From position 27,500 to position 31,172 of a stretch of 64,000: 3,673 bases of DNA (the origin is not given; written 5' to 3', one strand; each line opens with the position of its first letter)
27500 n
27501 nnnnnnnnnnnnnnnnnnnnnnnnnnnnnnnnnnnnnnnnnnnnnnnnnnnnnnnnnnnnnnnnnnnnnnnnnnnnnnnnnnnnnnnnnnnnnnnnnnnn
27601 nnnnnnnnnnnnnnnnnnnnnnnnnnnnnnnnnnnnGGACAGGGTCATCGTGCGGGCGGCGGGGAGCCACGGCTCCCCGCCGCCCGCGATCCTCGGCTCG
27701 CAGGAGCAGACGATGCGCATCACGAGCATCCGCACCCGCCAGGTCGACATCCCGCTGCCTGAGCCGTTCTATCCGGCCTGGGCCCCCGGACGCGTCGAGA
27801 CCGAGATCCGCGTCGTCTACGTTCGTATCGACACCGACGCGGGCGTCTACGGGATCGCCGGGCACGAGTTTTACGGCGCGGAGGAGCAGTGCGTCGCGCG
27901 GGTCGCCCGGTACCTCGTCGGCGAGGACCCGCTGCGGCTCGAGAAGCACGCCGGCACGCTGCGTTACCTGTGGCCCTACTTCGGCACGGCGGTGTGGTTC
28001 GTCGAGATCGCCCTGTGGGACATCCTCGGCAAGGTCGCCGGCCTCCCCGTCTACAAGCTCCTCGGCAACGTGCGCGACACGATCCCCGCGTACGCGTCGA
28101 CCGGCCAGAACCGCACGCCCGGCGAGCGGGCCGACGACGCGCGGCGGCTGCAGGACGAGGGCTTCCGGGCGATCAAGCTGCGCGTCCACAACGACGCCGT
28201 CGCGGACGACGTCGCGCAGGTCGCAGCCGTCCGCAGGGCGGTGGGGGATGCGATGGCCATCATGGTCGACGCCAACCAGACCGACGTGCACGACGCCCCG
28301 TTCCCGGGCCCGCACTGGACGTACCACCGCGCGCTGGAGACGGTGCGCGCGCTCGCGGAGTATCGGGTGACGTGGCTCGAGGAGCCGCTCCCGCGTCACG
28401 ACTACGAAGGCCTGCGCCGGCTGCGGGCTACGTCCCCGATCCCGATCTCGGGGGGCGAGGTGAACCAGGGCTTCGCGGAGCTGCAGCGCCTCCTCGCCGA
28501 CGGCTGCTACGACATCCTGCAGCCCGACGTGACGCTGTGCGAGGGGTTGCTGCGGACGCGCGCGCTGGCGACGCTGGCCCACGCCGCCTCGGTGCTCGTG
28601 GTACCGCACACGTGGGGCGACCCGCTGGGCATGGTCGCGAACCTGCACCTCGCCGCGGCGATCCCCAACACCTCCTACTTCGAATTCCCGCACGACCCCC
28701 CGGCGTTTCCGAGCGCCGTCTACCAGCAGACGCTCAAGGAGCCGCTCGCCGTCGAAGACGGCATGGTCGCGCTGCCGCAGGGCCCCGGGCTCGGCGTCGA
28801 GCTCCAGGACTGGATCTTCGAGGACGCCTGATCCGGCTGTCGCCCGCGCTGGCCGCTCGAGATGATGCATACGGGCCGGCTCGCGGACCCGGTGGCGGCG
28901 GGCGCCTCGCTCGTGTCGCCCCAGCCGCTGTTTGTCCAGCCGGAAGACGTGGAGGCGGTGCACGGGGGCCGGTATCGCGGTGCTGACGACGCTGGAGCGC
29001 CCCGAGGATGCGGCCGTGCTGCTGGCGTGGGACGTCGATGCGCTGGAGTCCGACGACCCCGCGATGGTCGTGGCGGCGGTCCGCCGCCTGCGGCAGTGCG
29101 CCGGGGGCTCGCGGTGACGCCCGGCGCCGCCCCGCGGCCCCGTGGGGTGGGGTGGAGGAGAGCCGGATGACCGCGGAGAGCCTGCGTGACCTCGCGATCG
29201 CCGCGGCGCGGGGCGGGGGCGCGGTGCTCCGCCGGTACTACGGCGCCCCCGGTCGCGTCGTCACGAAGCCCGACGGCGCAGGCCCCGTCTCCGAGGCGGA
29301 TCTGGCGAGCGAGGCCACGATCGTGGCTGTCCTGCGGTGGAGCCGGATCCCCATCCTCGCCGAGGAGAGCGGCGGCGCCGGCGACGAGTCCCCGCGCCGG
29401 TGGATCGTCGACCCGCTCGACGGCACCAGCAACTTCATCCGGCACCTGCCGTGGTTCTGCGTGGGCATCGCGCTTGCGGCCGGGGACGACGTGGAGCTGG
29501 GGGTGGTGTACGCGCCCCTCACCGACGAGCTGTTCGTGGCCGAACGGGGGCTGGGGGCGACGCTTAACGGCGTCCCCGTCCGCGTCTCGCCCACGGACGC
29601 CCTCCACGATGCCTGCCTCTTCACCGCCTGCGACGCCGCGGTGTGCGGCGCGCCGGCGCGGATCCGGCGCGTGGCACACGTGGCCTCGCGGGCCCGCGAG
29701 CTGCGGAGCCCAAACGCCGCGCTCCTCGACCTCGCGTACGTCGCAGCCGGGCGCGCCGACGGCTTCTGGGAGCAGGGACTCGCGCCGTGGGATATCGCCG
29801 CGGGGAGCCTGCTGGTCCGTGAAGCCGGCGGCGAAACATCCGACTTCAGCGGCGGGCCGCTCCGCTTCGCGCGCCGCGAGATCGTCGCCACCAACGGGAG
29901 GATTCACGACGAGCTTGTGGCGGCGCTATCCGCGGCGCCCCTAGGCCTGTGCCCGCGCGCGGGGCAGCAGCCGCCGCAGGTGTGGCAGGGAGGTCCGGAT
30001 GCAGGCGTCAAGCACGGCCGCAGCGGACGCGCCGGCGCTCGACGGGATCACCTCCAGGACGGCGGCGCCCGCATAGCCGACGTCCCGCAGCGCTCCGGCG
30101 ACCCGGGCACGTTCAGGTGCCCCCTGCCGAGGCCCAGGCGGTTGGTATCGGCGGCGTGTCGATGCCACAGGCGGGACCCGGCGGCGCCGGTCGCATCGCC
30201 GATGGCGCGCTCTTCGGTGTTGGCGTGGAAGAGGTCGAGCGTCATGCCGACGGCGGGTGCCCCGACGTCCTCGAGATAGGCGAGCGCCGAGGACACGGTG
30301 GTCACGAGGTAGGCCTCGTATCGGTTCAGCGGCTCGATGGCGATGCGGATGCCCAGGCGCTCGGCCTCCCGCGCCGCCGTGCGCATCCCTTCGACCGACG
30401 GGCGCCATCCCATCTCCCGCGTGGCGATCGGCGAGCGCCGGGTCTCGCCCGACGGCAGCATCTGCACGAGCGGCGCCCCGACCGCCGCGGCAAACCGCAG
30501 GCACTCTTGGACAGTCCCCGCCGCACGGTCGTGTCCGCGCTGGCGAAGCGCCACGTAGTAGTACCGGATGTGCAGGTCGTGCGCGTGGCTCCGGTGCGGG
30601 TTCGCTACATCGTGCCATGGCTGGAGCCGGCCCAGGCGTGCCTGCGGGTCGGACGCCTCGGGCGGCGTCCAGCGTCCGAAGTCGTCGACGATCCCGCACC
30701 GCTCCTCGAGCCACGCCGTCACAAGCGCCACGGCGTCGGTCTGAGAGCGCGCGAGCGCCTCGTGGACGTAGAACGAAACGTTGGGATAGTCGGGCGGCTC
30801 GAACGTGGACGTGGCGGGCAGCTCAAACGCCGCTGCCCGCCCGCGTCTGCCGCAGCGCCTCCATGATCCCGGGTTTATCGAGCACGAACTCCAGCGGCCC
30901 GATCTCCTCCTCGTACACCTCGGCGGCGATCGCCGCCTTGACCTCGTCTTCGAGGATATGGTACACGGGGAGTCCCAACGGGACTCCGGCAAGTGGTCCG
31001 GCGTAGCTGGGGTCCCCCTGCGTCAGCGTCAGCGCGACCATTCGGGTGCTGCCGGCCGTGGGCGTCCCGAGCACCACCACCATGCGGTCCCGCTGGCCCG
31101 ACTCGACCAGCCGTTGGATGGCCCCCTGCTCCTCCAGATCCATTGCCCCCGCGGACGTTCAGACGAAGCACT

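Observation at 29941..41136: LacI-controlled operon that splices cyclitol/sugar-type enzymes onto a complete glycine-reductase-like selenoprotein set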

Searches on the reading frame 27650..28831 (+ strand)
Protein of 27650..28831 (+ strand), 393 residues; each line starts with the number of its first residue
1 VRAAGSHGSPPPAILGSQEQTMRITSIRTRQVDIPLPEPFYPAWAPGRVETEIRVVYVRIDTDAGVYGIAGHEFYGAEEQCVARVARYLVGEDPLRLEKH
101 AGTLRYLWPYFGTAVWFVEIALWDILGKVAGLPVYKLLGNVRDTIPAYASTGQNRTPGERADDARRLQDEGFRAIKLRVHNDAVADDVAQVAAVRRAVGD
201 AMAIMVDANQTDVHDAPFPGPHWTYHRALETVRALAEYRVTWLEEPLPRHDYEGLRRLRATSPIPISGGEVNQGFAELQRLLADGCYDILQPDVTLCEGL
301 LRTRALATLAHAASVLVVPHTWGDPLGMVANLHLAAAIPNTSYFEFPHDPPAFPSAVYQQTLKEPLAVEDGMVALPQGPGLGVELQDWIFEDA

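Call 36: search_protein_families(library=pfam, proteins=[window:27650-28831:+], max_evalue=0.0001)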
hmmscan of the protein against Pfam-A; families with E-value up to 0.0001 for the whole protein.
window:27650-28831:+ (393 aa): 2 families
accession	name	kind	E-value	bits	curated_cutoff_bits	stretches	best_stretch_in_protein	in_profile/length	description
PF13378.12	MR_MLE_C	-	2.3e-66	224.1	29.4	1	161-386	3-216/219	Enolase C-terminal domain-like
PF02746.21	MR_MLE_N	-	1.7e-13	51.3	22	1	52-139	25-117/117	Mandelate racemase / muconate lactonizing enzyme, N-terminal domain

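Call 48: search_protein_families(library=ncbifam, proteins=[window:27650-28831:+], max_evalue=0.00001)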
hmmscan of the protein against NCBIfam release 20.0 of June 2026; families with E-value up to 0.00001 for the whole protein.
window:27650-28831:+ (393 aa): 15 families
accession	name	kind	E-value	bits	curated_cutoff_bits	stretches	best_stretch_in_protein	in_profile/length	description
NF010624.0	PRK14017.1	equivalog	7.2e-46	157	311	1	53-387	13-354/382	galactonate dehydratase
NF047820.1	TalGalacDh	equivalog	2.6e-44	151.7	500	1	23-387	3-358/371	L-talarate/galactarate dehydratase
NF040790.2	glucon_galact_dh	equivalog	1.4e-37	129.4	750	1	113-391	92-367/390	bifunctional D-gluconate/D-galactonate dehydratase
TIGR02534.1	mucon_cyclo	subfamily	4.7e-36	124.6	334.95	1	24-386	1-358/368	muconate/chloromuconate family cycloisomerase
NF040866.1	AraD_Arch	equivalog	9.2e-35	120.3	650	1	115-392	104-368/372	arabinonate dehydratase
NF043051.1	ManoateDhtManD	equivalog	3e-32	112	550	2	226-387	219-377/403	D-mannonate dehydratase ManD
NF043002.1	HProlDhtase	equivalog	3.2e-32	111.8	500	1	22-384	1-353/366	cis-3-hydroxy-L-proline dehydratase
NF011968.0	PRK15440.1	equivalog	1.3e-30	106.6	393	1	114-386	125-384/395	L-rhamnonate dehydratase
NF011654.0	PRK15072.1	subfamily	8.3e-30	103.9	430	2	55-179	17-150/404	D-galactonate dehydratase family protein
NF041118.1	A_G_epim_Thtga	equivalog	1.5e-16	60.4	500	1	117-343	100-314/341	L-Ala-D/L-Glu epimerase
NF042940.1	racemase_DgcA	equivalog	1.9e-14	53.6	400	1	48-335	19-285/323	N-acetyl-D-Glu racemase DgcA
NF011708.0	PRK15129.1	equivalog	1.1e-11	44.3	343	1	35-313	12-267/321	L-Ala-D/L-Glu epimerase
NF002782.0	PRK02901.1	equivalog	1.5e-08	34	288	1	169-372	98-287/328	o-succinylbenzoate synthase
TIGR01927.1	menC_gam_Gplu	equivalog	1.7e-08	34.1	130.55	1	157-311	109-254/307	o-succinylbenzoate synthase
TIGR01928.1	menC_lowGC_arch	equivalog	4.4e-08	32.5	200.65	1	118-291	95-252/325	o-succinylbenzoate synthase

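Call 70: search_solved_structures(query=window:27650-28831:+, max_evalue=1e-20)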
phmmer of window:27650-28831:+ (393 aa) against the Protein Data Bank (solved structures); distinct sequences matched with E-value up to 1e-20: 65 (the best 60 are shown).
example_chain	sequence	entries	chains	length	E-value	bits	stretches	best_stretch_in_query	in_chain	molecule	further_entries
5olc_A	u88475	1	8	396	9.6e-43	150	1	33-385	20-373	Galactonate dehydratase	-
4ggb_A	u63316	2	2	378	2.1e-42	148.9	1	22-386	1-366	Putative uncharacterized protein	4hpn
3ozm_A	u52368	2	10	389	1.1e-38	136.7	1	21-390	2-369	Putative mandelate racemase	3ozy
3h12_A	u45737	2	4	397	1.2e-38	136.6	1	21-390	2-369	mandelate racemase | Putative mandelate racemase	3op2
3t9p_A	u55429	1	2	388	1.1e-35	126.8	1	33-387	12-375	Mandelate racemase/muconate lactonizing enzyme family protein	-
3bjs_A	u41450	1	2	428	1.3e-34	123.3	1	108-391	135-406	Mandelate racemase/muconate lactonizing enzyme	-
2og9_A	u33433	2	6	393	6.6e-34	120.9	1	20-387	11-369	Mandelate racemase/muconate lactonizing enzyme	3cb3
2pod_A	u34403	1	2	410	3.7e-33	118.4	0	193-388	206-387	Mandelate racemase / muconate lactonizing enzyme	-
2qde_A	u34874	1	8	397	5.4e-33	117.9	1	34-387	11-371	Mandelate racemase/muconate lactonizing enzyme family protein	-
3u4f_A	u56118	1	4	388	9e-33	117.2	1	54-390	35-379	Mandelate racemase/muconate lactonizing enzyme family protein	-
3tcs_A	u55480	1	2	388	4.8e-32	114.8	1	52-389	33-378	Racemase, putative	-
2poz_A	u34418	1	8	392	1.5e-31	113.1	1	55-385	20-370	Putative dehydratase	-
2gl5_A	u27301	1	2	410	2.9e-31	112.2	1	54-390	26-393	putative dehydratase protein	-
4e6m_A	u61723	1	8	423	3.1e-31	112.1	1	54-390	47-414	Putative dehydratase protein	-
3sjn_A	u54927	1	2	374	1.4e-30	110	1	85-388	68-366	Mandelate racemase/muconate lactonizing protein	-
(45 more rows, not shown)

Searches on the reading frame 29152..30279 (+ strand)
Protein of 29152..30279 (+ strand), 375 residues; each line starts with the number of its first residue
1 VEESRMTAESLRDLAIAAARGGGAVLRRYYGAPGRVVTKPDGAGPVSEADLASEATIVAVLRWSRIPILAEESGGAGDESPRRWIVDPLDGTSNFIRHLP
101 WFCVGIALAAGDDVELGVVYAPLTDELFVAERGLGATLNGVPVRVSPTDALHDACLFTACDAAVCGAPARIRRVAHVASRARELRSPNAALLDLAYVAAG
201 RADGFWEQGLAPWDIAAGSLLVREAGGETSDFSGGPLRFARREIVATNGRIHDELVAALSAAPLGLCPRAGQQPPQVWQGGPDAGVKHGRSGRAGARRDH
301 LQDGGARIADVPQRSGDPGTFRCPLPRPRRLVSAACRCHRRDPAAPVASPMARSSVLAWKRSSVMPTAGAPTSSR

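Call 36: search_protein_families(library=pfam, proteins=[window:29152-30279:+], max_evalue=0.0001)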
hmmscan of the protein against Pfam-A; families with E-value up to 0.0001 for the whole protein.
window:29152-30279:+ (375 aa): 1 family
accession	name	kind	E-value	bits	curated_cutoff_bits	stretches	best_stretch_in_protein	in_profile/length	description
PF00459.30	Inositol_P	-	1.3e-58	199.1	27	1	9-259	3-266/271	Inositol monophosphatase family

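Call 48: search_protein_families(library=ncbifam, proteins=[window:29152-30279:+], max_evalue=0.00001)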
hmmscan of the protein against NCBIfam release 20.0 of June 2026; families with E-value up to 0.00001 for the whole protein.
window:29152-30279:+ (375 aa): 7 families
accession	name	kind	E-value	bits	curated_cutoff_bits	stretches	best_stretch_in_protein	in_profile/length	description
NF008027.1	PRK10757.1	equivalog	1.3e-52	178.4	332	1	13-260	6-258/267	inositol-1-monophosphatase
TIGR02067.1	his_9_HisN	equivalog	2.1e-44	151.9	275.15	1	15-259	5-251/252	histidinol-phosphatase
NF009321.0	PRK12676.1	equivalog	2e-39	135.3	264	1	40-259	39-262/264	bifunctional fructose-bisphosphatase/inositol-phosphate phosphatase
TIGR01331.1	bisphos_cysQ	equivalog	5.9e-33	114.5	228.8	1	16-245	6-240/250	3'(2'),5'-bisphosphate nucleotidase CysQ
NF008182.0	PRK10931.1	equivalog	1.3e-18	67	379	1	17-133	8-129/246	3'(2'),5'-bisphosphate nucleotidase CysQ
NF010678.0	PRK14076.1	equivalog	1.5e-14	53.9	493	1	44-259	40-283/570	bifunctional NADP phosphatase/NAD kinase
TIGR01330.1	bisphos_HAL2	equivalog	1e-10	41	267.05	0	213-248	296-332/359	3'(2'),5'-bisphosphate nucleotidase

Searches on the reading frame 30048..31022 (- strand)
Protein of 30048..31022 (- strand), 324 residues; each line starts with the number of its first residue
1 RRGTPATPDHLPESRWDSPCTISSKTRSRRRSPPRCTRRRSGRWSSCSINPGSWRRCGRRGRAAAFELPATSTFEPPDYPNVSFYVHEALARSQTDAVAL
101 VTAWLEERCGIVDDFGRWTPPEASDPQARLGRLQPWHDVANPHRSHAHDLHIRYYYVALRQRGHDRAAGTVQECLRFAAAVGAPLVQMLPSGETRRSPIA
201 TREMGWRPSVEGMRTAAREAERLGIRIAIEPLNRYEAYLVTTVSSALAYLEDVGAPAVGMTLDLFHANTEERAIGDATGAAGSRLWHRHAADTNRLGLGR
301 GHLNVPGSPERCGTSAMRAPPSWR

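Call 8: search_protein_families(library=pfam, proteins=[window:30048-31022:-], max_evalue=0.01)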
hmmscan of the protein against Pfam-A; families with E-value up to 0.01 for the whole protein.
window:30048-31022:- (324 aa): 1 family
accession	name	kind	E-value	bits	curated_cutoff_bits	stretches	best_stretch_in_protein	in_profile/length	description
PF01261.30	AP_endonuc_2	-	3.7e-21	76.4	31.1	1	149-304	48-208/249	Xylose isomerase-like TIM barrel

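Call 9: search_protein_families(library=ncbifam, proteins=[window:30048-31022:-], max_evalue=0.001)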
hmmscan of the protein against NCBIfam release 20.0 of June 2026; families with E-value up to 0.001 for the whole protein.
window:30048-31022:- (324 aa): 6 families
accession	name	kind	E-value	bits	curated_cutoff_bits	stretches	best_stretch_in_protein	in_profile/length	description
NF051856.1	PsicseEpim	equivalog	2.4e-23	83.4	300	1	200-304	120-224/287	D-psicose 3-epimerase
NF041099.2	keto_glucon_epim_IolO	equivalog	1.7e-21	76.8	300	1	169-304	93-225/269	5-keto-L-gluconate epimerase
TIGR03234.1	OH-pyruv-isom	equivalog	1.2e-11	44.4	353.45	1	168-304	83-219/254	hydroxypyruvate isomerase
NF043033.1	OxoTetrIsom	equivalog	2.4e-09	37.3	325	1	166-287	82-198/251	2-oxo-tetronate isomerase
NF007444.0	PRK09997.1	equivalog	8.9e-06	25.4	465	1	171-302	87-218/258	hydroxypyruvate isomerase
NF007360.0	PRK09856.1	equivalog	0.00045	19.8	305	1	200-295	118-213/276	fructoselysine 3-epimerase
